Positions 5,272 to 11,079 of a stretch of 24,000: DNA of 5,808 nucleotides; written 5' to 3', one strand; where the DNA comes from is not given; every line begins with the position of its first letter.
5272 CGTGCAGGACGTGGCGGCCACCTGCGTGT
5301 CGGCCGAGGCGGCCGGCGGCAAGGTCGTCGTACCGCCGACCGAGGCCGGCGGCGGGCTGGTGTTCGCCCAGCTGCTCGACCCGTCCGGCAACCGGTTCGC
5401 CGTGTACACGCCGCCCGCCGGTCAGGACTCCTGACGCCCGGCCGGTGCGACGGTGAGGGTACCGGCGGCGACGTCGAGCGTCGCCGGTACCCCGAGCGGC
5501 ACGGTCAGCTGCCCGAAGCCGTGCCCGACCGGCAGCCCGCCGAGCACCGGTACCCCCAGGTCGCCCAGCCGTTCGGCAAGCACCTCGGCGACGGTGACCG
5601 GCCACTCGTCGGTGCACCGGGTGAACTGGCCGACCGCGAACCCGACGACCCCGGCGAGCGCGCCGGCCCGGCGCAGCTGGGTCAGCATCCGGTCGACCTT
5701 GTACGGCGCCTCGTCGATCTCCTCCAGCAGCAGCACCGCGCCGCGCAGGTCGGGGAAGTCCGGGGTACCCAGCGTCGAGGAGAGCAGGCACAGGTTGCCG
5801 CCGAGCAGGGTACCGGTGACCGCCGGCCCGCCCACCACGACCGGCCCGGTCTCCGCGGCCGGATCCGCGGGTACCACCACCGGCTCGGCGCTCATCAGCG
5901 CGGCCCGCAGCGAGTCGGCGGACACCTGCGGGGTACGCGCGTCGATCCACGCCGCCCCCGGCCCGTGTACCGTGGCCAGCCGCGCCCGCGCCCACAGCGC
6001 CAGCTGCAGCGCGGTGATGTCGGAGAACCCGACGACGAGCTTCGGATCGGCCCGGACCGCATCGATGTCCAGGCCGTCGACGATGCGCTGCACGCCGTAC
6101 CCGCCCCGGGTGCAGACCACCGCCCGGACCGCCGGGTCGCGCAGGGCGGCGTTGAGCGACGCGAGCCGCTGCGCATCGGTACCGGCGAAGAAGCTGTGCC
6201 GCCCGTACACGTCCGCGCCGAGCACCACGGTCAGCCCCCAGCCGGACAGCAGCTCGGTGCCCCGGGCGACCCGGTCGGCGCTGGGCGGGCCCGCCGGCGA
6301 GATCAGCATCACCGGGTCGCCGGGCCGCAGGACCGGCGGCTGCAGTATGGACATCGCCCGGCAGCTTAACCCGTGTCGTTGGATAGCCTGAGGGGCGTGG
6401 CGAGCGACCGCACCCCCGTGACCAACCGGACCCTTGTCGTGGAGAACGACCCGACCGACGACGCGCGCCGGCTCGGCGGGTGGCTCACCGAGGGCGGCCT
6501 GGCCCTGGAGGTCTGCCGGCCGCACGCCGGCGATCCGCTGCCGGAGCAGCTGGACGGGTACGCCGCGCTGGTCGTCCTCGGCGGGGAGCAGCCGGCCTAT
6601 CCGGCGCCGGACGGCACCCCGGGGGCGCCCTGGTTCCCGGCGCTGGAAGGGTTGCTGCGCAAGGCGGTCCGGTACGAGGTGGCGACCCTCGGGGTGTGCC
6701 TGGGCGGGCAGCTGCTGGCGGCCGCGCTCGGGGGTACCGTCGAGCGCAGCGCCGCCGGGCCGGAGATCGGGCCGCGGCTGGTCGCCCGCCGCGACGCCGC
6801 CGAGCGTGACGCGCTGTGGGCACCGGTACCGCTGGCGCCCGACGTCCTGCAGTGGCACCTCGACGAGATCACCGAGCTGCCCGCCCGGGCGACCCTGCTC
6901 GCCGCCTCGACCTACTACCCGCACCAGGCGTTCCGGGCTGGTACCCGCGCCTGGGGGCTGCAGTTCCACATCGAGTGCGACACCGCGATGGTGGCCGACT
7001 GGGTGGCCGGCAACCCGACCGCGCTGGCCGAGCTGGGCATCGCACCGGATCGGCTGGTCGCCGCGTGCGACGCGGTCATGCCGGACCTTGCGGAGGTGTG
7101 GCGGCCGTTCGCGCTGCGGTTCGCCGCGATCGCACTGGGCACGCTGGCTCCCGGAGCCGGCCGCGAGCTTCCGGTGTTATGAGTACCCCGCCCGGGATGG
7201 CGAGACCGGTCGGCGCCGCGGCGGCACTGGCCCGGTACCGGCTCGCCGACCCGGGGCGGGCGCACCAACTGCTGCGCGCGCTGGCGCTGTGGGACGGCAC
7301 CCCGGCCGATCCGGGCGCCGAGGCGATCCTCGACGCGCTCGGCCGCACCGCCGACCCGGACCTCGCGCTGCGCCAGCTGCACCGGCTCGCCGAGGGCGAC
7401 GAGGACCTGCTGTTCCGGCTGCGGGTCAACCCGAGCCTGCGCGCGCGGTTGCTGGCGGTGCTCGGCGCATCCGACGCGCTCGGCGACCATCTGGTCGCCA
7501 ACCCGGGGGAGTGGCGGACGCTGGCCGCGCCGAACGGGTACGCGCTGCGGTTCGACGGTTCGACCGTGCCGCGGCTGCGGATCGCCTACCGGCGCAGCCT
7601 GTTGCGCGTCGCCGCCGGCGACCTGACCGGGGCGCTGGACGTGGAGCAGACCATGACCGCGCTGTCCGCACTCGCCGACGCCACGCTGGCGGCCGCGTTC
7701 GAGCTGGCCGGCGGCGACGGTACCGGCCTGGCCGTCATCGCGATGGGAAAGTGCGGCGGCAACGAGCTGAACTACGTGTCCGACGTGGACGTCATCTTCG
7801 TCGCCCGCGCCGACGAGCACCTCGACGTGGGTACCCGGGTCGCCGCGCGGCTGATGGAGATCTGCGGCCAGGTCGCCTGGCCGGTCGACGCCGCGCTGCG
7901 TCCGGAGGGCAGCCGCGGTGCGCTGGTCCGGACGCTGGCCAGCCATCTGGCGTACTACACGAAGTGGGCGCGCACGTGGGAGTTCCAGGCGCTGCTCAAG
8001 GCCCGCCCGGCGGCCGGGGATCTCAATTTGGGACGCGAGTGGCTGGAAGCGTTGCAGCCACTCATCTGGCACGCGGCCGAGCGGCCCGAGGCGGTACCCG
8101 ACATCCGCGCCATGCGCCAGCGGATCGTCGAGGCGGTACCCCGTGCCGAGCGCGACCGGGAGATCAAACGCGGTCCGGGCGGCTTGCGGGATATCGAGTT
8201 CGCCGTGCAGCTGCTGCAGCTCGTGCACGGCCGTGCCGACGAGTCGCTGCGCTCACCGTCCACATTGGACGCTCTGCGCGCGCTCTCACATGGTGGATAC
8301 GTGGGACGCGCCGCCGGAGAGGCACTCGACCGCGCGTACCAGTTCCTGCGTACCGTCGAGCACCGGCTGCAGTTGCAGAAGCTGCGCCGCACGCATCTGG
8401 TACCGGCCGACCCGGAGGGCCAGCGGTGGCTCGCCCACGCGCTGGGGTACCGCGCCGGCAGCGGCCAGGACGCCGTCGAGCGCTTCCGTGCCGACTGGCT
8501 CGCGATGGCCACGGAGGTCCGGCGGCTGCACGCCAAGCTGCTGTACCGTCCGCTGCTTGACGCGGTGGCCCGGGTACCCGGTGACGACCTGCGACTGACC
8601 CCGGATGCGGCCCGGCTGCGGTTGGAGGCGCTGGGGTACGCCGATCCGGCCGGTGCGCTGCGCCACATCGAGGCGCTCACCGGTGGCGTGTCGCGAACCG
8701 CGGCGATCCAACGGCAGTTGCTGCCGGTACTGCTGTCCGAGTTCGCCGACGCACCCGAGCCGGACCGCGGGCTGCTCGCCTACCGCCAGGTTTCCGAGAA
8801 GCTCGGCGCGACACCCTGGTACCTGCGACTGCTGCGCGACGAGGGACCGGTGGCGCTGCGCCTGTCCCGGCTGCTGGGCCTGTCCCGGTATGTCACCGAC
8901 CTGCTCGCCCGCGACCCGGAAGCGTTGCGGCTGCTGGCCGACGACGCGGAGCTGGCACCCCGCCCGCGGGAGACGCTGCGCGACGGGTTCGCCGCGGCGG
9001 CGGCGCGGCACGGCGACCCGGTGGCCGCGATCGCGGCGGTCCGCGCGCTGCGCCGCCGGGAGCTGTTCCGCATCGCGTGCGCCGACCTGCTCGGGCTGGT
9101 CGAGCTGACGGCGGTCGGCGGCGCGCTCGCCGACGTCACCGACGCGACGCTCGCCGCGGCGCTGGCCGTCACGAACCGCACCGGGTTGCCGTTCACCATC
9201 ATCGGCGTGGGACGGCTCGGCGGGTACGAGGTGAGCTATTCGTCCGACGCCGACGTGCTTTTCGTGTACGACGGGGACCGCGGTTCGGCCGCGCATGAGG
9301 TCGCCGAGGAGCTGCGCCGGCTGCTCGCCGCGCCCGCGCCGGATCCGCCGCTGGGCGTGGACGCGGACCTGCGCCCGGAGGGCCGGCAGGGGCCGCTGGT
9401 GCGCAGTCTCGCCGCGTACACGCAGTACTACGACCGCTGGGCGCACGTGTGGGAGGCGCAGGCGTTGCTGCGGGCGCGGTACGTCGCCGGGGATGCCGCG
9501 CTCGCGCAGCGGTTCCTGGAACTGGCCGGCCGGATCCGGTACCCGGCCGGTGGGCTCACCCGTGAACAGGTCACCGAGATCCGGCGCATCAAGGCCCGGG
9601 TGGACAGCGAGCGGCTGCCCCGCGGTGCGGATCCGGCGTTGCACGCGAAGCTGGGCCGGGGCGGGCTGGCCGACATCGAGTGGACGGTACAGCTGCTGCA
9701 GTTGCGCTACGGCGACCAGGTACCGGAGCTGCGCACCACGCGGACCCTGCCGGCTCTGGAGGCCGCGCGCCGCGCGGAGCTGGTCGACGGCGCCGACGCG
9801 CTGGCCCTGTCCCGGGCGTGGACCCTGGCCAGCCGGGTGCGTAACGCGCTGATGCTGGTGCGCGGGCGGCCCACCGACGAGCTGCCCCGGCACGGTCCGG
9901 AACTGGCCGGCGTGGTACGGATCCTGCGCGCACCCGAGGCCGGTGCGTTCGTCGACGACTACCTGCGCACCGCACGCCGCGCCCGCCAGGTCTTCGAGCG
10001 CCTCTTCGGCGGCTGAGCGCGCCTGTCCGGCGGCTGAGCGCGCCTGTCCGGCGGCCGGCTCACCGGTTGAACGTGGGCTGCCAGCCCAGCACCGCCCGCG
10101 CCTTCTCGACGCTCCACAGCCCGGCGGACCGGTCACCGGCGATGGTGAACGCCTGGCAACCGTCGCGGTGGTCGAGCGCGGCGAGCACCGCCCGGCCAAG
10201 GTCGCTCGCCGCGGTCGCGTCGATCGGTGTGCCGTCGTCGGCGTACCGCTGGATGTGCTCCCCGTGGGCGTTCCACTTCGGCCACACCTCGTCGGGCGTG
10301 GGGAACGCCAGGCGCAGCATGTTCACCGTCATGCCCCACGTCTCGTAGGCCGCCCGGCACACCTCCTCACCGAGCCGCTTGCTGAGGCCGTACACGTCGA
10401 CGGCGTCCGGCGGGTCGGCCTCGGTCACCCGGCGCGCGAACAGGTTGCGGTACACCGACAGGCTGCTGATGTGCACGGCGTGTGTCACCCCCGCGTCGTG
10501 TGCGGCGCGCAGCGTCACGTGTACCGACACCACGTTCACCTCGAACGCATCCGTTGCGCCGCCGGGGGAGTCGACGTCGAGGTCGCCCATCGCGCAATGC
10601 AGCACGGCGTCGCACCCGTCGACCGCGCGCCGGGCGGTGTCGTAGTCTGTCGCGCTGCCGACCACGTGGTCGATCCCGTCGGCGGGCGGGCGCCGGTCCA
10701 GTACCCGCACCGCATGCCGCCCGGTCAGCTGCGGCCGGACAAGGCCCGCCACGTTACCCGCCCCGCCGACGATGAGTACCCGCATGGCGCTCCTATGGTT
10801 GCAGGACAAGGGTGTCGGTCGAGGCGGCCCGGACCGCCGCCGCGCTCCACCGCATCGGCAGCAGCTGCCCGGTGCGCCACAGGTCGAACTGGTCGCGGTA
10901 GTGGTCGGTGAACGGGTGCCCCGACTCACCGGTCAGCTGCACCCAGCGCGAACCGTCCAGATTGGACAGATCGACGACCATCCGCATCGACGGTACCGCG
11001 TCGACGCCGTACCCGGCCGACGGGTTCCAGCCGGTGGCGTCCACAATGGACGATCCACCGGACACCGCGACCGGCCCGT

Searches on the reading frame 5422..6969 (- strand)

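Call 57: search_protein_families(library=pfam, proteins=[window:5422-6969:-], max_evalue=0.00001)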
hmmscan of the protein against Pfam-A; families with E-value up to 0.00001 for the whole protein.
window:5422-6969:- (515 aa): 2 families
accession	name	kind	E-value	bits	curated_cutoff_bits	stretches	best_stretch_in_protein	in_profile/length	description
PF02016.21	Peptidase_S66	-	3.9e-36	124.3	25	1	220-336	1-121/121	LD-carboxypeptidase N-terminal domain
PF17676.7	Peptidase_S66C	-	2.2e-35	122.3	23.7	1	385-498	1-120/120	LD-carboxypeptidase C-terminal domain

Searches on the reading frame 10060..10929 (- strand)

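Call 57: search_protein_families(library=pfam, proteins=[window:10060-10929:-], max_evalue=0.00001)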
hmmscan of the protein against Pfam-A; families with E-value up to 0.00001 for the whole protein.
window:10060-10929:- (289 aa): 4 families
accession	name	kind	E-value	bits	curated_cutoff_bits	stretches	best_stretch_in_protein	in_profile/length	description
PF01370.27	Epimerase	-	3.9e-16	59.6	20.9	1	51-256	1-229/240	NAD dependent epimerase/dehydratase family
PF13460.12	NAD_binding_10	-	1.6e-09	38.3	27.2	1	55-163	1-105/184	NAD(P)H-binding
PF04321.23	RmlD_sub_bind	-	4.1e-09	36.4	27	1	49-197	1-142/287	RmlD substrate binding domain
PF16363.11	GDP_Man_Dehyd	-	1.1e-06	28.9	27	0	86-207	54-180/332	GDP-mannose 4,6 dehydratase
